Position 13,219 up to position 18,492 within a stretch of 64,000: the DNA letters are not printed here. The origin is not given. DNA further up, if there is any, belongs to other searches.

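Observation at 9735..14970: Minimal BcsA-like synthase + BcsS-like barrel + Tat-exported FAD dehydrogenase: candidate oxidised-glucan system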

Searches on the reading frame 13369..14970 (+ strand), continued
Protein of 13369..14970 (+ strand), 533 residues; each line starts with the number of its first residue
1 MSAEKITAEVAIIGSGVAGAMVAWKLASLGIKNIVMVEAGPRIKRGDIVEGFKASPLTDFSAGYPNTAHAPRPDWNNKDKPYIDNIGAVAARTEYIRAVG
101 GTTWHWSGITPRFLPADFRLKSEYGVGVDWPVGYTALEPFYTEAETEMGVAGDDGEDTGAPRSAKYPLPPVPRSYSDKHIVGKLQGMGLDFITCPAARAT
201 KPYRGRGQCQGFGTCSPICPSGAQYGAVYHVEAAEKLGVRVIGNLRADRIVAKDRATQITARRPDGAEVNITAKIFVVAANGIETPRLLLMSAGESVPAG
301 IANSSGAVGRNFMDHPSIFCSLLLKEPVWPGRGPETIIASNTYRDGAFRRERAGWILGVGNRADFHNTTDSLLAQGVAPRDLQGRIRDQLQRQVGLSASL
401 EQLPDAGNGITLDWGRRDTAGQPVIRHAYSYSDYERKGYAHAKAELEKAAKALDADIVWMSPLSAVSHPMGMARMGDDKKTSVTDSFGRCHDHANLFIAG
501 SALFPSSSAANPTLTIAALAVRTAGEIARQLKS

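Call 55: find_encoding_contigs(protein=P0108, flank=7000, max_places=1)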
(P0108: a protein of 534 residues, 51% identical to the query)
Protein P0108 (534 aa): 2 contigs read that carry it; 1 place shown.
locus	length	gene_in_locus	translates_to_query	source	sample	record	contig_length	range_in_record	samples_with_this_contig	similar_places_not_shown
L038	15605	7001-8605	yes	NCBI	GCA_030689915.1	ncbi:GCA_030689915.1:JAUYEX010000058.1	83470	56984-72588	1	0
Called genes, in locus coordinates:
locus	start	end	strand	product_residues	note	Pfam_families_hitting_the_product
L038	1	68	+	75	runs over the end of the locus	PF02604:PhdYeFM_antitox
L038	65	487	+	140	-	PF01850:PIN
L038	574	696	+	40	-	-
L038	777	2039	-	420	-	PF03060:NMO, PF01180:DHO_dh (weak)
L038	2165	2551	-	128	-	-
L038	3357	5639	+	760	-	PF00535:Glycos_transf_2, PF13641:Glyco_tranf_2_3, PF13506:Glyco_transf_21, PF13632:Glyco_trans_2_3, PF03552:Cellulose_synt (weak)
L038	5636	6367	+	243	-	PF17036:CBP_BcsS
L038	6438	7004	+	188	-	PF12318:FAD-SLDH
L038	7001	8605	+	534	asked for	PF00070:Pyr_redox (faint), PF00890:FAD_binding_2, PF01266:DAO, PF07992:Pyr_redox_2 (faint), PF13450:NAD_binding_8, PF00732:GMC_oxred_N, PF05199:GMC_oxred_C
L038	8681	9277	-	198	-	PF21176:RecR_HhH, PF01751:Toprim (weak), PF13662:Toprim_4, PF21175:RecR_C (weak)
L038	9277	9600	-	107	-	PF02575:YbaB_DNA_bd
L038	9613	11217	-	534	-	PF05496:RuvB_N (weak), PF13191:AAA_16 (weak), PF13177:DNA_pol3_delta2, PF13401:AAA_22 (weak), PF00004:AAA, PF22608:DNAX_ATPase_lid, PF12169:DNA_pol3_gamma3, PF12170:DNA_pol3_tau_5, +2 more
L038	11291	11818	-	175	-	PF07813:LTXXQ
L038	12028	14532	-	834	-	PF13567:DUF4131, PF03772:Competence, PF00753:Lactamase_B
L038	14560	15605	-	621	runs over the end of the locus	PF00990:GGDEF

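Call 56: find_encoding_contigs(protein=P0116, flank=7000, max_places=1)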
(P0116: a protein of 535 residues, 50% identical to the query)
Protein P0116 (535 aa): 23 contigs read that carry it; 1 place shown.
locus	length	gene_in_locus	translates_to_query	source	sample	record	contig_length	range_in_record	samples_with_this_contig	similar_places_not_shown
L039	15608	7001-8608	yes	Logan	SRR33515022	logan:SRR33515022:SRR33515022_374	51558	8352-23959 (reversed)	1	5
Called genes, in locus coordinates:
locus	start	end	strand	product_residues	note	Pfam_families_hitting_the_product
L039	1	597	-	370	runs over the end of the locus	PF01032:FecCD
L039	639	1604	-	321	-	PF01497:Peripla_BP_2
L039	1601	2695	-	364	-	PF05171:HemS, PF06228:ChuX_HutX, PF05171:HemS, PF06228:ChuX_HutX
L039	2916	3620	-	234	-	PF17036:CBP_BcsS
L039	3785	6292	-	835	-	PF00535:Glycos_transf_2, PF13641:Glyco_tranf_2_3, PF03552:Cellulose_synt (faint), PF13506:Glyco_transf_21, PF13632:Glyco_trans_2_3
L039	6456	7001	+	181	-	PF12318:FAD-SLDH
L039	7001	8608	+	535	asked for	PF00890:FAD_binding_2 (faint), PF01266:DAO (weak), PF07992:Pyr_redox_2 (faint), PF13450:NAD_binding_8 (weak), PF00732:GMC_oxred_N (weak), PF05199:GMC_oxred_C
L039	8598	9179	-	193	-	PF07310:PAS_5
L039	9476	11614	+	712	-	PF07715:Plug, PF00593:TonB_dep_Rec_b-barrel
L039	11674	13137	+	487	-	PF13396:PLDc_N (weak), PF13091:PLDc_2, PF00614:PLDc (faint), PF13091:PLDc_2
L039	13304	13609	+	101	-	-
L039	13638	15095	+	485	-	PF00015:MCPsignal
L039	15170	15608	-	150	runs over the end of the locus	PF01957:NfeD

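Call 71: find_encoding_contigs(protein=P0050, flank=7000, max_places=1)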
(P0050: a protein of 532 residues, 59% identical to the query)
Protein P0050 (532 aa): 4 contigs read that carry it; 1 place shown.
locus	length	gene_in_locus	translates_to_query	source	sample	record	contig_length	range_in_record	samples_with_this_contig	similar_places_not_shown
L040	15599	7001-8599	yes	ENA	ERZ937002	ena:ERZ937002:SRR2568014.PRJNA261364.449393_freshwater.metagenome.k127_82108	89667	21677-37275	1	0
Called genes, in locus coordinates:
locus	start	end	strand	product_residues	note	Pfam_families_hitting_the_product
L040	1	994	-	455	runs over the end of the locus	-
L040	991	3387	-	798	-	PF01435:Peptidase_M48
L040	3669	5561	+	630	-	PF13641:Glyco_tranf_2_3, PF00535:Glycos_transf_2, PF13506:Glyco_transf_21, PF13632:Glyco_trans_2_3, PF03552:Cellulose_synt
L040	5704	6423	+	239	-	PF17036:CBP_BcsS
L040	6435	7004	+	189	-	PF12318:FAD-SLDH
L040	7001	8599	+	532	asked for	PF00890:FAD_binding_2 (faint), PF01266:DAO (weak), PF13450:NAD_binding_8 (faint), PF00732:GMC_oxred_N, PF05199:GMC_oxred_C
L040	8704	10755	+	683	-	PF01145:Band_7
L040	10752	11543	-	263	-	PF00487:FA_desaturase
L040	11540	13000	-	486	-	PF01565:FAD_binding_4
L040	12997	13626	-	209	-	PF22285:DUF6962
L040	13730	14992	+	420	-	PF00083:Sugar_tr, PF07690:MFS_1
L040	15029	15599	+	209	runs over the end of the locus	PF04773:FecR (faint)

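Call 72: find_encoding_contigs(protein=P0083, flank=7000, max_places=1)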
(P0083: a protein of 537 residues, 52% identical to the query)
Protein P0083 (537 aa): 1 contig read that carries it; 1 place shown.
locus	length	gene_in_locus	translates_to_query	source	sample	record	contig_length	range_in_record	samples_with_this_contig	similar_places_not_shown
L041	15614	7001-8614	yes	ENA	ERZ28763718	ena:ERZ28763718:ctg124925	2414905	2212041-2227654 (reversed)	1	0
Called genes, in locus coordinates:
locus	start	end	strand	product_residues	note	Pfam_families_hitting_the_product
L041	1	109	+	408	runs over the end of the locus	-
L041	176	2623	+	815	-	PF01270:Glyco_hydro_8, PF07995:GSDH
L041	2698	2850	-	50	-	PF17036:CBP_BcsS (weak)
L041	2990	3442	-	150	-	PF03797:Autotransporter (weak), PF17036:CBP_BcsS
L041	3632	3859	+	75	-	-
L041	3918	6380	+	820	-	PF01270:Glyco_hydro_8, PF07995:GSDH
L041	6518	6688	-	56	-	-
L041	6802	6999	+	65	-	PF12318:FAD-SLDH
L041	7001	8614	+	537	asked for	PF00070:Pyr_redox (faint), PF00890:FAD_binding_2 (weak), PF01266:DAO, PF01494:FAD_binding_3 (faint), PF03486:HI0933_like (faint), PF07992:Pyr_redox_2 (faint), PF13450:NAD_binding_8 (weak), PF05199:GMC_oxred_C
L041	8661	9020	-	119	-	PF08888:HopJ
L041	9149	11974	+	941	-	PF18339:Tudor_1_RapA, PF18337:Tudor_RapA, PF00176:SNF2-rel_dom, PF00270:DEAD, PF04851:ResIII, PF00271:Helicase_C, PF12137:RapA_C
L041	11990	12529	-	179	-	PF01936:NYN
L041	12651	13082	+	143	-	PF00114:Pilin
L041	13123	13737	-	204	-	PF01323:DSBA, PF13743:Thioredoxin_5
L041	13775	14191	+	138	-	-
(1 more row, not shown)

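Call 73: find_encoding_contigs(protein=P0083, flank=10000, max_places=1)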
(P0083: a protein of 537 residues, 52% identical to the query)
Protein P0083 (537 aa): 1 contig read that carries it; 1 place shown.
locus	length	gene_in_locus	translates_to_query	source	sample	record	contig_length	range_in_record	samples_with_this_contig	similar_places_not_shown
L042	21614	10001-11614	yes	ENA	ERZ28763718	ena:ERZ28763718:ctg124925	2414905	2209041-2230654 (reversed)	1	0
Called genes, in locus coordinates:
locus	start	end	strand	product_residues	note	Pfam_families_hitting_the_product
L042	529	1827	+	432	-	-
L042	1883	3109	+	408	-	-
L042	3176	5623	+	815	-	PF01270:Glyco_hydro_8, PF07995:GSDH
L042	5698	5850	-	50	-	PF17036:CBP_BcsS (weak)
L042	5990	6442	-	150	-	PF03797:Autotransporter (weak), PF17036:CBP_BcsS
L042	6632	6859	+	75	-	-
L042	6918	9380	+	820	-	PF01270:Glyco_hydro_8, PF07995:GSDH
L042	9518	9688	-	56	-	-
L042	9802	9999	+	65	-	PF12318:FAD-SLDH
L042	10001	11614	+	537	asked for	PF00070:Pyr_redox (faint), PF00890:FAD_binding_2 (weak), PF01266:DAO, PF01494:FAD_binding_3 (faint), PF03486:HI0933_like (faint), PF07992:Pyr_redox_2 (faint), PF13450:NAD_binding_8 (weak), PF05199:GMC_oxred_C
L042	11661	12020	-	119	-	PF08888:HopJ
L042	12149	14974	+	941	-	PF18339:Tudor_1_RapA, PF18337:Tudor_RapA, PF00176:SNF2-rel_dom, PF00270:DEAD, PF04851:ResIII, PF00271:Helicase_C, PF12137:RapA_C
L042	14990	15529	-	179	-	PF01936:NYN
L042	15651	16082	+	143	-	PF00114:Pilin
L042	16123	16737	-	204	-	PF01323:DSBA, PF13743:Thioredoxin_5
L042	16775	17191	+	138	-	-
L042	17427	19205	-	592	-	PF00999:Na_H_Exchanger, PF02254:TrkA_N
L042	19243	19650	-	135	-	-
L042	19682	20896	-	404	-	PF00109:ketoacyl-synt, PF02801:Ketoacyl-synt_C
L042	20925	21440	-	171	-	PF07977:FabA, PF22818:ApeI-like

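Call 76: search_protein_families(library=pfam, proteins=[L042:1883-3109:+, L042:3176-5623:+, L042:6918-9380:+, L042:529-1827:+], max_evalue=0.01)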
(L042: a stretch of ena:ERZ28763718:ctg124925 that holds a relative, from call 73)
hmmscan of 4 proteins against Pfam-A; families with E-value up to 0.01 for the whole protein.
L042:1883-3109:+ (408 aa): 0 families

L042:3176-5623:+ (815 aa): 2 families
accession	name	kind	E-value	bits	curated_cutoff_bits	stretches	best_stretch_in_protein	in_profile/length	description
PF01270.23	Glyco_hydro_8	-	5.6e-62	210.2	24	1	16-333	20-336/341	Glycosyl hydrolases family 8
PF07995.17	GSDH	-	8.8e-30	104.5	25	1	404-756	7-308/332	Glucose / Sorbosone dehydrogenase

L042:6918-9380:+ (820 aa): 2 families
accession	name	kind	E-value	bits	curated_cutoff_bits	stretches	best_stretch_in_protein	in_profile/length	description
PF01270.23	Glyco_hydro_8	-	3.7e-59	200.9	24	1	12-339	11-338/341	Glycosyl hydrolases family 8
PF07995.17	GSDH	-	2.4e-15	57.1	25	1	416-731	13-276/332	Glucose / Sorbosone dehydrogenase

L042:529-1827:+ (432 aa): 2 families
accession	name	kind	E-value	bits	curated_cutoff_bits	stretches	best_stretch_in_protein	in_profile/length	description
PF07238.19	PilZ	-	0.00013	22.7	22.5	1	191-268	4-79/102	PilZ domain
PF07968.17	Leukocidin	-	0.00052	20.4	22.4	1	335-414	45-114/256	Leukocidin/Hemolysin toxin family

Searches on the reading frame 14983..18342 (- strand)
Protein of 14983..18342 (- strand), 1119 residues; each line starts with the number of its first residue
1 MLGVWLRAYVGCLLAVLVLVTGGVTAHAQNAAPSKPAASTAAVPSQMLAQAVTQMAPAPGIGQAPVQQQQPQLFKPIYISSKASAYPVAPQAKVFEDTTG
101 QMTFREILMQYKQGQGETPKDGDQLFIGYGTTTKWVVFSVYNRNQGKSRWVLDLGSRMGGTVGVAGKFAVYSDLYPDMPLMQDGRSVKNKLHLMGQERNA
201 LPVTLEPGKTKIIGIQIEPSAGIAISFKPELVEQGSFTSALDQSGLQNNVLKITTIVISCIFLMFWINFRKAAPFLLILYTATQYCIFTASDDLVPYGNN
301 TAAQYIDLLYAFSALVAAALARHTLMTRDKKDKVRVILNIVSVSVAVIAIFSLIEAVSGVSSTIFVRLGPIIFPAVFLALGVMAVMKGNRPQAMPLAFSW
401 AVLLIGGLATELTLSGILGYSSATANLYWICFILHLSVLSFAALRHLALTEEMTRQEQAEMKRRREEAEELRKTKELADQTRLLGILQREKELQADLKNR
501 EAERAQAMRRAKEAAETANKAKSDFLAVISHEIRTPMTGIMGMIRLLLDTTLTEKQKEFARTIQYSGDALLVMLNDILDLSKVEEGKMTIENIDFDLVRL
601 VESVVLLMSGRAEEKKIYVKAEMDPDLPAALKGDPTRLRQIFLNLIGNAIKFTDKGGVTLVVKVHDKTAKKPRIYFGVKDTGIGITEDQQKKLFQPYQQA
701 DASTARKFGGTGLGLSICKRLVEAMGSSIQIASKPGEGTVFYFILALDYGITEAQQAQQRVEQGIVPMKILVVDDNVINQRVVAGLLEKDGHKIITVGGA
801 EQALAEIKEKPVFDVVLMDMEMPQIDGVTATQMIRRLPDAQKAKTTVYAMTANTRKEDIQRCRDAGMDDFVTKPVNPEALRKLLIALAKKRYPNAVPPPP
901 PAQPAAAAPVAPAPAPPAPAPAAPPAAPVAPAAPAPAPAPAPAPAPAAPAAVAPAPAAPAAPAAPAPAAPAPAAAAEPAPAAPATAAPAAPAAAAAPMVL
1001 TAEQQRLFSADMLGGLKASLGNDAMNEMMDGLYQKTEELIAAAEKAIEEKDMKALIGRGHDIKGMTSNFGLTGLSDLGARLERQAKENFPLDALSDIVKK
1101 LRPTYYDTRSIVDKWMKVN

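Call 38: search_protein_families(library=pfam, proteins=[window:14983-18342:-], max_evalue=0.001)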
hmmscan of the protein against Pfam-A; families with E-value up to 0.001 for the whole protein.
window:14983-18342:- (1119 aa): 6 families
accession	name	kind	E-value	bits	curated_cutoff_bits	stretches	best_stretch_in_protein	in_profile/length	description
PF02518.31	HATPase_c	-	1.9e-29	102.8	26.4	1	633-747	1-109/111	Histidine kinase-, DNA gyrase B-, and HSP90-like ATPase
PF00072.30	Response_reg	-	2.6e-25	89.2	30.2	1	770-883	1-109/111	Response regulator receiver domain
PF00512.31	HisKA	-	1.8e-20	73.2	26.9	1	521-586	1-66/66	His Kinase A (phospho-acceptor) domain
PF07695.17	7TMR-DISM_7TM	-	3.1e-08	34.2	29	1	256-442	13-201/205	7TM diverse intracellular signalling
PF01627.28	Hpt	-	2.8e-07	31.1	24.6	1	1028-1085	2-59/84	Hpt domain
PF07696.17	7TMR-DISMED2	-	7.9e-07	29.5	22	1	90-156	2-66/136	7TMR-DISM extracellular 2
